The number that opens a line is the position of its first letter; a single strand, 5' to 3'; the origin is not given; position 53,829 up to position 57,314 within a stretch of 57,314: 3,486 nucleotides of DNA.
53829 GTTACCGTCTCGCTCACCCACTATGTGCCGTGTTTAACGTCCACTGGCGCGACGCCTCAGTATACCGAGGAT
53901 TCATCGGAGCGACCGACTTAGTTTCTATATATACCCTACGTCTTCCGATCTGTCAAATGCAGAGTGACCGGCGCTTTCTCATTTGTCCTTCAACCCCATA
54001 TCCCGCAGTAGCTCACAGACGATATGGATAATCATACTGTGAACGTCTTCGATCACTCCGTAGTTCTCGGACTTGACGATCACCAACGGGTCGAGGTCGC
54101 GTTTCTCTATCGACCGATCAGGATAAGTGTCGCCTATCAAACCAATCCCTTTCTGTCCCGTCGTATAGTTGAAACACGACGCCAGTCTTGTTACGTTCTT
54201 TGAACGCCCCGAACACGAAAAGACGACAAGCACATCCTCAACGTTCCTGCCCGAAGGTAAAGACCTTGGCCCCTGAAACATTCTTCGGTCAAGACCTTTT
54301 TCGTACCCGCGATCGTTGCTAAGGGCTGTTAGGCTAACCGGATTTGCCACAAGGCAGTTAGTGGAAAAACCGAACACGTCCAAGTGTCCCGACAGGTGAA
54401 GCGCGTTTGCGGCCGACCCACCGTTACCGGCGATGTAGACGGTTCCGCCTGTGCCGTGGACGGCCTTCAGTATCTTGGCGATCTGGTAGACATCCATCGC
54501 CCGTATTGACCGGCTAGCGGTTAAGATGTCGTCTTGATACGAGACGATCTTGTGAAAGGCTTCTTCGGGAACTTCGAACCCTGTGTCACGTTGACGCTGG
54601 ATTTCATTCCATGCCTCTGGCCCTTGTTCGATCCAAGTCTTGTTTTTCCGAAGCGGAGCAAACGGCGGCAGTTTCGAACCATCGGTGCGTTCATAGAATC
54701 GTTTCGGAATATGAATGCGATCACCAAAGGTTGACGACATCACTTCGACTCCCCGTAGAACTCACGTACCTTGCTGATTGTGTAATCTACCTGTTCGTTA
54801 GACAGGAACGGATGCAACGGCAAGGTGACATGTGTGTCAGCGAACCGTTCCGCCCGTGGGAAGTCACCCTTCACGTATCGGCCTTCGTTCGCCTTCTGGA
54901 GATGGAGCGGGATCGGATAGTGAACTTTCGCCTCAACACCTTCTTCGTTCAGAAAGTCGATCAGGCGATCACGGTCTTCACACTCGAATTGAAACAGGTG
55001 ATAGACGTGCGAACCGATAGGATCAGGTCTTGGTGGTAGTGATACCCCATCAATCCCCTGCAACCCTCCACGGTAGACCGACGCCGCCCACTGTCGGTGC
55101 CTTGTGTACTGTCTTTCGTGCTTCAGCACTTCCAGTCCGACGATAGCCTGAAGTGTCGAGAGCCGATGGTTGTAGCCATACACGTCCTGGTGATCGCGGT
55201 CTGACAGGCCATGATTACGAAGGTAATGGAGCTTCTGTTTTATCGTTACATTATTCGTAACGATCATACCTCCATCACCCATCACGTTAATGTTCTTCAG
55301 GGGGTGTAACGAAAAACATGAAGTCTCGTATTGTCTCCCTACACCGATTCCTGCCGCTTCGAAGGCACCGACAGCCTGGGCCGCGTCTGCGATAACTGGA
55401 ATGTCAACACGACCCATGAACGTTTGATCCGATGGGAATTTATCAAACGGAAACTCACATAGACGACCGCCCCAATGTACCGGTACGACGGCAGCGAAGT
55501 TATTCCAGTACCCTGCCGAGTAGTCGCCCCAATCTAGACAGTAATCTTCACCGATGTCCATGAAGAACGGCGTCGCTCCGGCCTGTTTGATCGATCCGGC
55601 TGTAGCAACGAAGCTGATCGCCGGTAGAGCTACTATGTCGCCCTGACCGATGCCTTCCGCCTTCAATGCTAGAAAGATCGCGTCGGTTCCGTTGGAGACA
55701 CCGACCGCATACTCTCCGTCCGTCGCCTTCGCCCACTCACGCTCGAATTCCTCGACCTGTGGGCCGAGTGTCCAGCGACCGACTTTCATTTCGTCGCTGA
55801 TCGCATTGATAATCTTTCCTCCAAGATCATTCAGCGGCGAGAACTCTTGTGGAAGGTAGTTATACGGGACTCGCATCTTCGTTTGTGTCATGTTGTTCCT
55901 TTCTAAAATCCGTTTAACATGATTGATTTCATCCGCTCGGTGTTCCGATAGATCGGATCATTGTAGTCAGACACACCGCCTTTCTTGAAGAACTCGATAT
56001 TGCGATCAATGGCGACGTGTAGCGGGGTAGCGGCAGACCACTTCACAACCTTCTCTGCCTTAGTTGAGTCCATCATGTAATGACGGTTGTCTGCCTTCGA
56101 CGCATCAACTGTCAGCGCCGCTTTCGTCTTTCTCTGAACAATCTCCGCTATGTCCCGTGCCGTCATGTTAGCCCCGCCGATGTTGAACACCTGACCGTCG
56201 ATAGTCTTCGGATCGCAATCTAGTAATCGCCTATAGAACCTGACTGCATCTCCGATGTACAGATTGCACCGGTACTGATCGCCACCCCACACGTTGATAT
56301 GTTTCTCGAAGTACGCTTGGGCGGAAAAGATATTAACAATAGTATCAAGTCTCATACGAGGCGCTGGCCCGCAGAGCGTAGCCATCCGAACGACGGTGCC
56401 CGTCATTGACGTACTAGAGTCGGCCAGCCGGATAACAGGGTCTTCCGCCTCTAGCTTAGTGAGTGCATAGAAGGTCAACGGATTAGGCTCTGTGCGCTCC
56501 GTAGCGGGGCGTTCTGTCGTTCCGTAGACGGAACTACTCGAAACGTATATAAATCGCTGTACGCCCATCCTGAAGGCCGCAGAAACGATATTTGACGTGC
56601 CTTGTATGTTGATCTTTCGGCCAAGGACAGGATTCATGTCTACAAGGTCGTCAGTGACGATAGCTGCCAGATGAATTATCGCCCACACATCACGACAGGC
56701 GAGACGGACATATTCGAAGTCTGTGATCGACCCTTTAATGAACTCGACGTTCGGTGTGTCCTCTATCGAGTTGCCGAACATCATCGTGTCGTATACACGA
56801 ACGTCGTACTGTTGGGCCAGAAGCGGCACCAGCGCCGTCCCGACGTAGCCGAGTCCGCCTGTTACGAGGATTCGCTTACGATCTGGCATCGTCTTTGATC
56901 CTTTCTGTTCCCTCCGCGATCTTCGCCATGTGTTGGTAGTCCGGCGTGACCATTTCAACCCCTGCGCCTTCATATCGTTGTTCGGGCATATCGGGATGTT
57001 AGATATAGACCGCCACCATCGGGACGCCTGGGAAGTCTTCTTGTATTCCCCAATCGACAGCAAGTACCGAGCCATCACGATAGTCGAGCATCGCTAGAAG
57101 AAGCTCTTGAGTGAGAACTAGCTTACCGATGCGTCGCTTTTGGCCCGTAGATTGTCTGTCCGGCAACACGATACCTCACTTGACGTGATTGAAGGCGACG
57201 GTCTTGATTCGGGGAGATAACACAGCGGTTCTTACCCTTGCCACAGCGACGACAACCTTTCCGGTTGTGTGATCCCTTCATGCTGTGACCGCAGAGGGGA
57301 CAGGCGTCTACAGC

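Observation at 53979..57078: Phage-borne sugar-nucleotide (heptose-like) pathway that wraps through the window ends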

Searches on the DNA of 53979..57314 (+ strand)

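Call 5: search_dna_similar(query=window:53979-57314:+, collection=phages, mode=near, max_rows=20)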
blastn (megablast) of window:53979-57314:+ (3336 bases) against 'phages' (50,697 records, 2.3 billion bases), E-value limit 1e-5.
No match.

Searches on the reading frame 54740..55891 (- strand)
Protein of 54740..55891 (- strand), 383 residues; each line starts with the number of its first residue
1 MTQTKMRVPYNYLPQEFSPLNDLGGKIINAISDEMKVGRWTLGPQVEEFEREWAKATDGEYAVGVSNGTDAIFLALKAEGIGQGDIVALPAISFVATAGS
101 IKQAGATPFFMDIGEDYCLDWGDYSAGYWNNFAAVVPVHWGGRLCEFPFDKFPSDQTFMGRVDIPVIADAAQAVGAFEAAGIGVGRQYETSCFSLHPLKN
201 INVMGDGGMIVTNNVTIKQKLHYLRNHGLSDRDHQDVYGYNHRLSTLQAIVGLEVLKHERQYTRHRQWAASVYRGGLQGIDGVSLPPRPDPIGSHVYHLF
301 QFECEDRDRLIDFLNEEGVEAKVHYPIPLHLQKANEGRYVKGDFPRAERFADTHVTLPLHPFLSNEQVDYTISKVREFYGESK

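Call 3: search_protein_families(library=pfam, proteins=[window:54740-55891:-], max_evalue=0.01)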
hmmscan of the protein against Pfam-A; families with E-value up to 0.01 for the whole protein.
window:54740-55891:- (383 aa): 1 family
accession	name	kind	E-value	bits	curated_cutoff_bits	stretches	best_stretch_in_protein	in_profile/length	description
PF01041.23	DegT_DnrJ_EryC1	-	2.2e-80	271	19.8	1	24-376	4-360/360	DegT/DnrJ/EryC1/StrS aminotransferase family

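Call 4: search_protein_families(library=ncbifam, proteins=[window:54740-55891:-], max_evalue=0.01)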
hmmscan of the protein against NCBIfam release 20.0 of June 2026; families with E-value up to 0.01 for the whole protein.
window:54740-55891:- (383 aa): 7 families
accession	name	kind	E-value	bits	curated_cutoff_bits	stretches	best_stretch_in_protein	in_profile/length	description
TIGR03588.1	PseC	equivalog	2.4e-61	207.7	423.5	1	28-377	14-378/380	UDP-4-amino-4,6-dideoxy-N-acetyl-beta-L-altrosamine transaminase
NF008658.2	PRK11658.1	equivalog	4.6e-42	144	631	1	23-378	12-376/379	UDP-4-amino-4-deoxy-L-arabinose aminotransferase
TIGR04181.1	NHT_00031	hypoth_equivalog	9.5e-39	133.3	420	1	41-358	27-357/359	LegC family aminotransferase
TIGR04427.1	PLP_DesI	equivalog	3.6e-33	115.2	650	1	43-372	51-376/390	dTDP-4-dehydro-6-deoxyglucose aminotransferase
NF008687.0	PRK11706.1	equivalog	8.2e-32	110.4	375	1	66-379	53-374/375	dTDP-4-amino-4,6-dideoxygalactose transaminase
TIGR02379.1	ECA_wecE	subfamily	5.1e-22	78.1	434.85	1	53-379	40-375/376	dTDP-4-amino-4,6-dideoxy-D-glucose transaminase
NF011936.0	PRK15407.1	equivalog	1.1e-16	60.6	423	2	38-228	59-251/440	lipopolysaccharide biosynthesis protein RfbH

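Call 26: search_solved_structures(query=window:54740-55891:-, max_evalue=1e-20)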
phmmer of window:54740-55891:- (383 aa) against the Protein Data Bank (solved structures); distinct sequences matched with E-value up to 1e-20: 35.
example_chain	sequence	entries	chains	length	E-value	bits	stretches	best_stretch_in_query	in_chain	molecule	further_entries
3uwc_A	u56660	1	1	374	5.4e-75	255.9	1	5-381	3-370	Nucleotide-sugar aminotransferase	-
7b0d_A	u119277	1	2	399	2.4e-57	197.8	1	9-378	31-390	Glutamine--scyllo-inositol transaminase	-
2oga_A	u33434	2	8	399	7.4e-55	189.6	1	22-378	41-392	Transaminase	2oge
3frk_A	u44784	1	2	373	1.4e-52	182.1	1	31-377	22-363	QdtB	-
7n63_A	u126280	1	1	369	3e-44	154.7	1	27-378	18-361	Putative aminotransferase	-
3nyu_A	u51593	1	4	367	1.7e-40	142.3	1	26-368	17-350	Aminotransferase WbpE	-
3nu7_A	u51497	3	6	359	1.7e-40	142.3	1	26-368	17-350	Aminotransferase WbpE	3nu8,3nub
4k2b_A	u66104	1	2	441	3.9e-40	141.1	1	12-371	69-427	NTD biosynthesis operon protein NtdA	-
4k2i_A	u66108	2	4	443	4e-40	141.1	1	12-371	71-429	NTD biosynthesis operon protein NtdA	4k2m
8e75_A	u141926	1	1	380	5e-40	140.7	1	30-367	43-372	DegT/DnrJ/EryC1/StrS aminotransferase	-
8e77_A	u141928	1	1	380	5e-40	140.7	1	30-367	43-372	DegT/DnrJ/EryC1/StrS aminotransferase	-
4qgr_A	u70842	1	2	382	8.1e-40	140.1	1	27-381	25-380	DegT/DnrJ/EryC1/StrS aminotransferase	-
3nys_A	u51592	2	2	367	1.2e-39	139.6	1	26-368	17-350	Aminotransferase WbpE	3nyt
7kz3_A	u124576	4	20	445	1e-34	123.3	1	24-372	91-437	Aminotransferase class I/II-fold pyridoxal phosphate-dependent enzyme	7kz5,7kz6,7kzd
5u1z_A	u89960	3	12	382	4.5e-34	121.1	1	26-365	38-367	Putative aminotransferase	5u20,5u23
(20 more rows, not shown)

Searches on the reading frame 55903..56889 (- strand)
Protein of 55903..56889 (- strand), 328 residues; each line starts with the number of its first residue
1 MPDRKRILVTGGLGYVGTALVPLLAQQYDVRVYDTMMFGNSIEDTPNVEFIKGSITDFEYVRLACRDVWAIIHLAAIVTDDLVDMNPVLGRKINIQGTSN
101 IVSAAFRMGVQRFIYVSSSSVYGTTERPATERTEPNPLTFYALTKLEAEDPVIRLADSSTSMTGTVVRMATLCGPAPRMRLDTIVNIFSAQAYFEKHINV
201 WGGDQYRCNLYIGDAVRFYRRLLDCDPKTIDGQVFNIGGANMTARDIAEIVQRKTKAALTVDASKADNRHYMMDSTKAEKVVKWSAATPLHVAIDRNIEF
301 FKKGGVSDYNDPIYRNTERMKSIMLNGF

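Call 3: search_protein_families(library=pfam, proteins=[window:55903-56889:-], max_evalue=0.01)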
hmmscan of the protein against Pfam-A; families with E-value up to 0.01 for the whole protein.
window:55903-56889:- (328 aa): 8 families
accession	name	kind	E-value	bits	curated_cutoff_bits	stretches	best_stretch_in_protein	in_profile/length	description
PF01370.27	Epimerase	-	9.7e-36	123.8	20.9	1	7-238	1-240/240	NAD dependent epimerase/dehydratase family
PF16363.11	GDP_Man_Dehyd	-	4.2e-24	86.1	27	1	8-291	1-326/332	GDP-mannose 4,6 dehydratase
PF01073.25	3Beta_HSD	-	7.3e-23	81.4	22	1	8-187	1-196/280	3-beta hydroxysteroid dehydrogenase/isomerase family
PF04321.23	RmlD_sub_bind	-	4.9e-18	65.7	27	1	6-258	2-234/287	RmlD substrate binding domain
PF13460.12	NAD_binding_10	-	1.2e-10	42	27.2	1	11-172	1-146/184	NAD(P)H-binding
PF02719.21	Polysacc_synt_2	-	8.2e-10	38.8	20.2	1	7-119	1-129/293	Polysaccharide biosynthesis protein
PF05368.20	NmrA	-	3.4e-08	33.9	27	1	4-118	2-107/298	NmrA-like family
PF07993.18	NAD_binding_4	-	5.4e-08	32.7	20.1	1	62-174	84-209/258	Male sterility protein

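Call 4: search_protein_families(library=ncbifam, proteins=[window:55903-56889:-], max_evalue=0.01)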
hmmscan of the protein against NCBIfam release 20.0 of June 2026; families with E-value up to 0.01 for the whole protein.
window:55903-56889:- (328 aa): 30 families (the best 25 are shown)
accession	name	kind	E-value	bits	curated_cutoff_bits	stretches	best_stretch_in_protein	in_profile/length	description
TIGR01181.1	dTDP_gluc_dehyt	equivalog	5.2e-25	88.2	365.1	1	6-303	1-313/321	dTDP-glucose 4,6-dehydratase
TIGR03466.1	HpnA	hypoth_equivalog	8.9e-22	77.4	367.65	1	6-162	2-162/327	hopanoid-associated sugar epimerase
TIGR01179.1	galE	equivalog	3.9e-21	75.2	262.3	1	6-181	1-185/332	UDP-glucose 4-epimerase GalE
TIGR04180.1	EDH_00030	hypoth_equivalog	4.8e-21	75.1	475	1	7-269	1-270/297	NAD-dependent 4,6-dehydratase LegB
TIGR02197.1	heptose_epim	equivalog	3.5e-18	65.9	274.6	1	7-258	1-263/316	ADP-glyceromanno-heptose 6-epimerase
NF041293.1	G6PDh_Azf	equivalog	5e-15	55.6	400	1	6-127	4-124/252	NAD-dependent glucose-6-phosphate dehydrogenase Azf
TIGR01214.1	rmlD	equivalog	6.3e-15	55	224.05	1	6-178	1-157/285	dTDP-4-dehydrorhamnose reductase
NF042422.1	oxyalk_red_OleD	equivalog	7.7e-14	51.8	580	1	6-185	2-181/329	2-alkyl-3-oxoalkanoate reductase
TIGR03589.1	PseB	equivalog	2.9e-13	49.5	407.75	1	3-118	3-125/324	UDP-N-acetylglucosamine 4,6-dehydratase (inverting)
NF043036.1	ErythonDh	equivalog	4.4e-12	45.8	325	1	6-172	2-179/321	D-erythronate dehydrogenase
NF008872.0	PRK11908.1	equivalog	2.7e-11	43.1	294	1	5-127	2-127/349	bifunctional UDP-4-keto-pentose/UDP-xylose synthase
NF047922.1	GDPFucSynFcl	equivalog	3.5e-11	43.1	500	2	4-131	2-119/308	GDP-L-fucose synthase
NF042423.1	oxyalk_red_Shew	equivalog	4.8e-11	42.3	580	1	5-176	9-178/331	2-alkyl-3-oxoalkanoate reductase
NF011728.1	PRK15181.1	equivalog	5.6e-11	42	760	1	39-148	62-172/348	Vi polysaccharide biosynthesis UDP-N-acetylglucosaminuronic acid C-4 epimerase TviC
NF005998.1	PRK08125.1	equivalog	2.4e-09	36.1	777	1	3-127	314-441/649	bifunctional UDP-4-amino-4-deoxy-L-arabinose formyltransferase/UDP-glucuronic acid oxidase ArnA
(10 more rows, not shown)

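Call 23: search_solved_structures(query=window:55903-56889:-, max_evalue=1e-10)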
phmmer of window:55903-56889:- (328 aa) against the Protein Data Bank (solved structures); distinct sequences matched with E-value up to 1e-10: 34.
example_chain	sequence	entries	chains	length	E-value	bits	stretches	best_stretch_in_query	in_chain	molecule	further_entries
6vo6_A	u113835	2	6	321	1.5e-32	116.5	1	5-303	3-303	Putative sugar-nucleotide epimerase/dehydratease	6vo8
6wjb_A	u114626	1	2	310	1.3e-23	87.3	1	5-278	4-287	NAD-dependent epimerase/dehydratase family protein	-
8rdg_A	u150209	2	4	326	7e-23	84.8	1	6-254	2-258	SDR family NAD(P)-dependent oxidoreductase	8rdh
6wj9_A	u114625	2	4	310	1.2e-22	84.1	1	5-278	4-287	NAD-dependent epimerase/dehydratase family protein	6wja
8rdi_A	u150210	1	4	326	2.5e-22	83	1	6-254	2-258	SDR family NAD(P)-dependent oxidoreductase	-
4zrm_A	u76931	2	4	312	3.8e-22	82.4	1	6-303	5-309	UDP-glucose 4-epimerase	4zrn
9qhb_A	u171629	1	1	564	5.6e-18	68.7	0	211-270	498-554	Engineered tetratricopeptide repeat protein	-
2hun_A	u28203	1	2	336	1.4e-17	67.4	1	6-303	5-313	336aa long hypothetical dTDP-glucose 4,6-dehydratase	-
6zl6_A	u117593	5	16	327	2.8e-17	66.4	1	6-303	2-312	Epimerase domain-containing protein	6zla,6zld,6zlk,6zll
8vr2_A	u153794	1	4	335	3.3e-17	66.2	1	5-299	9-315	NAD-dependent epimerase/dehydratase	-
6zlj_A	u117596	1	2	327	9.9e-17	64.6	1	6-303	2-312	Epimerase domain-containing protein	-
4lk3_A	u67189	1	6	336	1.2e-16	64.4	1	3-304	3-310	UDP-glucuronic acid decarboxylase 1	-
4gll_A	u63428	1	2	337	1.4e-16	64.1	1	3-304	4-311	UDP-glucuronic acid decarboxylase 1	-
4m55_A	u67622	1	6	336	1.6e-16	64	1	3-304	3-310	UDP-glucuronic acid decarboxylase 1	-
2b69_A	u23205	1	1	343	1.8e-16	63.7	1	3-303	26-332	UDP-glucuronate decarboxylase 1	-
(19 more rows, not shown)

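Call 68: search_solved_structures(query=window:55903-56889:-, max_evalue=1e-22, show_alignments=2)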
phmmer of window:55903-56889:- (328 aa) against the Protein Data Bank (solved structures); distinct sequences matched with E-value up to 1e-22: 3.
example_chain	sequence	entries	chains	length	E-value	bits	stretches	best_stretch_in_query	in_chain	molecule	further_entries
6vo6_A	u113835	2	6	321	1.5e-32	116.5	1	5-303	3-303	Putative sugar-nucleotide epimerase/dehydratease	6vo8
6wjb_A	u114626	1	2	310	1.3e-23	87.3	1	5-278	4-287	NAD-dependent epimerase/dehydratase family protein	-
8rdg_A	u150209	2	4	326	7e-23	84.8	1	6-254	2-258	SDR family NAD(P)-dependent oxidoreductase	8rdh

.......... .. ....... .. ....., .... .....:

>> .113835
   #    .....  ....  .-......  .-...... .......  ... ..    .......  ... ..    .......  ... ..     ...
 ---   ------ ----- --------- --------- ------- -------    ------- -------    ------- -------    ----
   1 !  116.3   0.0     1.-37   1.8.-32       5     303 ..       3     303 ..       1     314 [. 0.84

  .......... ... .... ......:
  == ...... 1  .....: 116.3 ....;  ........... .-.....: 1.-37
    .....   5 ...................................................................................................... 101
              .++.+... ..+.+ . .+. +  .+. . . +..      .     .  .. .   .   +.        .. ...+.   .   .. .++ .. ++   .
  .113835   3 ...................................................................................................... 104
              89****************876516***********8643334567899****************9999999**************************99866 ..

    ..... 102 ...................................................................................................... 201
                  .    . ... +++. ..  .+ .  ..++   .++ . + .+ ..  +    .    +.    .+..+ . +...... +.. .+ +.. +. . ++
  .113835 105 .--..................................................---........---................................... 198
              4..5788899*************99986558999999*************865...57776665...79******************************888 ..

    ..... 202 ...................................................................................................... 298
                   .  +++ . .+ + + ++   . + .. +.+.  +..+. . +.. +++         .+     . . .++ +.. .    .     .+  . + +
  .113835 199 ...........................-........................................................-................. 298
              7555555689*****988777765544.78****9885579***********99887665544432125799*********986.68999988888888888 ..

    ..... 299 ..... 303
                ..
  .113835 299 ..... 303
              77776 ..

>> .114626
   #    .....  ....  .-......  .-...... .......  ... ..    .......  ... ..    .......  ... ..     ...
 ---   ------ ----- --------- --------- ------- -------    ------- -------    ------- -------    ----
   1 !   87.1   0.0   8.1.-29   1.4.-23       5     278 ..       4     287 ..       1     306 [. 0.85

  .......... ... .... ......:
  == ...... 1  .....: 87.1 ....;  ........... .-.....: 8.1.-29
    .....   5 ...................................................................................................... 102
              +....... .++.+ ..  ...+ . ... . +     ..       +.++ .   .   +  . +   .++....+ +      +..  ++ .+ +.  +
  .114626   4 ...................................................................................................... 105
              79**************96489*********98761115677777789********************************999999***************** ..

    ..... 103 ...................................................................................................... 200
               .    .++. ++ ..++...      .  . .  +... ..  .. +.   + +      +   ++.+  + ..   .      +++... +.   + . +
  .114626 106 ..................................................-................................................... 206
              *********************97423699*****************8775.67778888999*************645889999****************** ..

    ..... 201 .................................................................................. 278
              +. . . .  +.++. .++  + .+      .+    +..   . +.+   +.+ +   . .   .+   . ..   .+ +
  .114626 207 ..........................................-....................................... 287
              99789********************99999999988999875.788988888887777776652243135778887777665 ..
